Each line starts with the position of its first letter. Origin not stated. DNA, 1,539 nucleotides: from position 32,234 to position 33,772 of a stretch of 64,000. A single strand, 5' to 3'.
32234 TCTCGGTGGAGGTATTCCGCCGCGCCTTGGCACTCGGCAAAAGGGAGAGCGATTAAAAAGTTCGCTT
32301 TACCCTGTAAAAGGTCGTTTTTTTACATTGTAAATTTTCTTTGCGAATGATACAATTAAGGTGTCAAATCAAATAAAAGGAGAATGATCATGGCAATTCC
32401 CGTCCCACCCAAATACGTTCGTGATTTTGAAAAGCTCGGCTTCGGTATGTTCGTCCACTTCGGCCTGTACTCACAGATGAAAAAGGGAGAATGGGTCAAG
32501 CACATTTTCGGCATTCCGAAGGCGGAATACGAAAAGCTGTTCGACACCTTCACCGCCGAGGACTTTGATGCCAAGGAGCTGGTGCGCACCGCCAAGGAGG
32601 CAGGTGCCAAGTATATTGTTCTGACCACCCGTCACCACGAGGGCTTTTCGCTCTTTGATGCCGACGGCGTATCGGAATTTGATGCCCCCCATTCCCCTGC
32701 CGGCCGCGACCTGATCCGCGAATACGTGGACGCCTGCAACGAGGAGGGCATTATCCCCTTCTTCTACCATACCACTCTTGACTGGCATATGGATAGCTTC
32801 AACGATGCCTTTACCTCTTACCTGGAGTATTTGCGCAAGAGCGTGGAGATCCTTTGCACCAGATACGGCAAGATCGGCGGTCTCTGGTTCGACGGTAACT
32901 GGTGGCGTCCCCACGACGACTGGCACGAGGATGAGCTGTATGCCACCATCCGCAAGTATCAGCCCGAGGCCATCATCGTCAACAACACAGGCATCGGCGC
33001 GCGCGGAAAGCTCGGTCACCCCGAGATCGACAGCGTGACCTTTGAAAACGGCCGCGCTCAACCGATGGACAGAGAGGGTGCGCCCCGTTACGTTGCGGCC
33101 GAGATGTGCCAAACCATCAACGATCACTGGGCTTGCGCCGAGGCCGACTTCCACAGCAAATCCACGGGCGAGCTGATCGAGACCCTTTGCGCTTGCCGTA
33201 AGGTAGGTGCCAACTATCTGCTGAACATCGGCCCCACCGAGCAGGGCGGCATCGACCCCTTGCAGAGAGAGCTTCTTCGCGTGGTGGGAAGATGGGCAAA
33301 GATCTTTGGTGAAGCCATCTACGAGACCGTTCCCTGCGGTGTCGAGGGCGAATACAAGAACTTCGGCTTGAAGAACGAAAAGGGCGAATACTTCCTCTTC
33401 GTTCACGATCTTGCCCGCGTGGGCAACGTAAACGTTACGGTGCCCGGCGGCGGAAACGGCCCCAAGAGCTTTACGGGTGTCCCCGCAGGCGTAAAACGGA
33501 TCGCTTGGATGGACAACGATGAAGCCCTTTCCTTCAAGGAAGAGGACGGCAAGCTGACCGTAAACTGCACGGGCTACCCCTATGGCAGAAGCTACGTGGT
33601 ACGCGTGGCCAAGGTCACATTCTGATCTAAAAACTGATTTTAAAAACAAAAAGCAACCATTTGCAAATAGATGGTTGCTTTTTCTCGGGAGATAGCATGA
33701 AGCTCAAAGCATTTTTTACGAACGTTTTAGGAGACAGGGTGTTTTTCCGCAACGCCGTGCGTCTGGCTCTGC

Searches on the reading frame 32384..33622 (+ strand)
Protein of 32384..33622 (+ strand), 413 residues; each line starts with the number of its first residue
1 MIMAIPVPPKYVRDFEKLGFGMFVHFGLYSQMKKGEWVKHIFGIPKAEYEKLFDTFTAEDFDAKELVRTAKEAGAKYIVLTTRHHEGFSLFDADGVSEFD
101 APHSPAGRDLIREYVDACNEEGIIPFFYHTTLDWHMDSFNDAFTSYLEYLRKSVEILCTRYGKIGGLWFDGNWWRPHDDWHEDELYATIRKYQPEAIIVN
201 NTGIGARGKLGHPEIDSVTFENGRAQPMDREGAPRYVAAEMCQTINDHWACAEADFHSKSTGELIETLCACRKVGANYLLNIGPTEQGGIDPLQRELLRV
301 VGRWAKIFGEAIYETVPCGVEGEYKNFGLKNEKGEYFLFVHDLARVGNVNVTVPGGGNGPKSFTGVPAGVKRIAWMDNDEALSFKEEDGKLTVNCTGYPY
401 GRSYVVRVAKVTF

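Call 51: search_protein_families(library=pfam, proteins=[window:32384-33622:+], max_evalue=0.001)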
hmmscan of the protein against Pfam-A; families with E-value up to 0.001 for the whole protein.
window:32384-33622:+ (413 aa): 2 families
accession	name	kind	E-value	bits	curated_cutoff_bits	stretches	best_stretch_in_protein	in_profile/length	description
PF01120.23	Alpha_L_fucos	-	2.8e-61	208.3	25.2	1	14-310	29-345/345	Alpha-L-fucosidase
PF14871.12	GHL6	-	3.2e-08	34.3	35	1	62-131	1-66/132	Hypothetical glycosyl hydrolase 6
